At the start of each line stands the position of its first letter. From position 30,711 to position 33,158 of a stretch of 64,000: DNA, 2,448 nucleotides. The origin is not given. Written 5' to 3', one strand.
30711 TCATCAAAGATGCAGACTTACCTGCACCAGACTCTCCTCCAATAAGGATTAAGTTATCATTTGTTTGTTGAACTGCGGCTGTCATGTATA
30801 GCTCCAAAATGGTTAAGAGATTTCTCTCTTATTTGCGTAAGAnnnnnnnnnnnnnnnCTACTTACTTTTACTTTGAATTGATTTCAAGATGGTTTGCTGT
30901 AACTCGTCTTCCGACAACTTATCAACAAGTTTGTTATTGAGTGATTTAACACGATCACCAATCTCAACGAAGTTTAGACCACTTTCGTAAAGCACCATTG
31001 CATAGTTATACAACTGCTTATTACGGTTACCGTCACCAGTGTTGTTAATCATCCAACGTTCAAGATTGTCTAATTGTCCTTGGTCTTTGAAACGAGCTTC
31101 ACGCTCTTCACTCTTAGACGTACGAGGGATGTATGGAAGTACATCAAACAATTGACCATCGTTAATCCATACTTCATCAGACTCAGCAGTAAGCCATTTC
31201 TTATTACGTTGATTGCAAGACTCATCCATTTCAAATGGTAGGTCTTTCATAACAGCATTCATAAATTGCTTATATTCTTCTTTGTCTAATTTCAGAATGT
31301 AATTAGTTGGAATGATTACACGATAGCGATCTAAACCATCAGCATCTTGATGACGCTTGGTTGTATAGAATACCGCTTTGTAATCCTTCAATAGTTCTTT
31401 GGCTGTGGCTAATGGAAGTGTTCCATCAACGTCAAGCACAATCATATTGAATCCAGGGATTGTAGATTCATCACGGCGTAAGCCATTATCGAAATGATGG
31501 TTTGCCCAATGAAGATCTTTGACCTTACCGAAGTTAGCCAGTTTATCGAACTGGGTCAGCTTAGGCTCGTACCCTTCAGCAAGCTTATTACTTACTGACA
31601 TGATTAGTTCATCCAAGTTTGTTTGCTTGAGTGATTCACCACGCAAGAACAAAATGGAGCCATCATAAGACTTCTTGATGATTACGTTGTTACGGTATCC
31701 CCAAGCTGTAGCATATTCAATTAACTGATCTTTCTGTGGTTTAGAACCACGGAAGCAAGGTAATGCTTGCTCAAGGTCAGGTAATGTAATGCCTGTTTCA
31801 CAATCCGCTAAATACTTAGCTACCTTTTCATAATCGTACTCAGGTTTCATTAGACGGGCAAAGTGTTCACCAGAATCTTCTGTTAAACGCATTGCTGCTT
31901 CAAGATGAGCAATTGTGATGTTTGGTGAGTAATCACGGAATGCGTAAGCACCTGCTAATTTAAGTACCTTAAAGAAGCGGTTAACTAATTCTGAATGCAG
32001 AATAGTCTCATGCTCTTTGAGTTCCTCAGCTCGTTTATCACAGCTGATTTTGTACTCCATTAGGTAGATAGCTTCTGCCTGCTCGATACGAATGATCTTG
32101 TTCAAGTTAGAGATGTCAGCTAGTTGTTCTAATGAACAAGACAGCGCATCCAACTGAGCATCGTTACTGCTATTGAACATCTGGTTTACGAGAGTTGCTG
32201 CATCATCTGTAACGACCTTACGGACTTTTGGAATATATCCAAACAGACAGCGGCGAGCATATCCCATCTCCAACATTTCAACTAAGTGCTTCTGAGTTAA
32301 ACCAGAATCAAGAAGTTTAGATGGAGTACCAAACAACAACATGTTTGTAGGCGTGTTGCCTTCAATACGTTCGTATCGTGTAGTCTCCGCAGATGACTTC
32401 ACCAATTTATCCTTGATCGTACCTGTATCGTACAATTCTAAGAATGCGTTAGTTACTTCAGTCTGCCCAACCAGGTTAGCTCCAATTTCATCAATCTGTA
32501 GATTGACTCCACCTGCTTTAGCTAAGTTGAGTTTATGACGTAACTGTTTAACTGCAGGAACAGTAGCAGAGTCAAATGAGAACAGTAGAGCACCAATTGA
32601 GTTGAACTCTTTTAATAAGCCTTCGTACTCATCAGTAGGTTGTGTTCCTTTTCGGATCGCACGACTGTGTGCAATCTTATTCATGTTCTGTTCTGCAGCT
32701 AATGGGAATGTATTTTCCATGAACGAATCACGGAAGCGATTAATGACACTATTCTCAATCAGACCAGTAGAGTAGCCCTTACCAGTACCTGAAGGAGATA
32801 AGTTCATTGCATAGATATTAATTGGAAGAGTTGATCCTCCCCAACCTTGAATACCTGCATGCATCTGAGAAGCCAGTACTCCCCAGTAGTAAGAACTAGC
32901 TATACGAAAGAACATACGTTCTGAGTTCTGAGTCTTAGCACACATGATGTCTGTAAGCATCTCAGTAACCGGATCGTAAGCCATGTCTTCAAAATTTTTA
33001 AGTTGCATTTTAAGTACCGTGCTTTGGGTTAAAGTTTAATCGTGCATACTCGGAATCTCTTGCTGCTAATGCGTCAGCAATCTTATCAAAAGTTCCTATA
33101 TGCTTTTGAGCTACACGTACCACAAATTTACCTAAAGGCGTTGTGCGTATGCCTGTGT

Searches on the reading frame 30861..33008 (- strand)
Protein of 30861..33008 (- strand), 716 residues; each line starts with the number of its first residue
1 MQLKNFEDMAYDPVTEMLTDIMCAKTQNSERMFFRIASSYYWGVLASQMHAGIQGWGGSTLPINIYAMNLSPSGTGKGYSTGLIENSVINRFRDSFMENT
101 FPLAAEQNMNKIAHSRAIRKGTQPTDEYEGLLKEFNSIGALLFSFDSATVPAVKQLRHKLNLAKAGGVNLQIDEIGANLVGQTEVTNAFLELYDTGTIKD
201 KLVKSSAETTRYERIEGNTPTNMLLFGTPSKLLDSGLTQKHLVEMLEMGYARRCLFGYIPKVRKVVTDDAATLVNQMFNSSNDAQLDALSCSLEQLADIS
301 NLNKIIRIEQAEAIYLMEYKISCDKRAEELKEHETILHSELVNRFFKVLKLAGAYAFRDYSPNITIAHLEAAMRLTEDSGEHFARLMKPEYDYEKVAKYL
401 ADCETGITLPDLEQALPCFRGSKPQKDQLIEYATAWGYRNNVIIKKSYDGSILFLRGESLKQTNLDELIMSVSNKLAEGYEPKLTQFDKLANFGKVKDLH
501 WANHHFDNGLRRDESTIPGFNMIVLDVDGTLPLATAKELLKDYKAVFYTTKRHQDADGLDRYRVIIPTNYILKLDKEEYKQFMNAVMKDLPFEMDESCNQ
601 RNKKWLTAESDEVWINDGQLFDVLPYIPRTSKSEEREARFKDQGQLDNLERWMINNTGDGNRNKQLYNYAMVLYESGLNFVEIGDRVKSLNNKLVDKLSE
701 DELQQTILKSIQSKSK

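Call 15: search_protein_families(library=phrogs, proteins=[window:30861-33008:-], max_evalue=0.001)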
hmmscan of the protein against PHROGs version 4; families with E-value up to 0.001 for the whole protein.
window:30861-33008:- (716 aa): 3 families
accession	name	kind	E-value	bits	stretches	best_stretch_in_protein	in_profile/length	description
phrog_2135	-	DNA, RNA and nucleotide metabolism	8.3e-292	970.8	1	4-714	2-709/713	DNA primase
phrog_27540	-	unknown function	1.1e-11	46.1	1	4-76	2-74/80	-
phrog_695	-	DNA, RNA and nucleotide metabolism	7.3e-05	22.7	1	519-714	66-267/704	DNA polymerase/primase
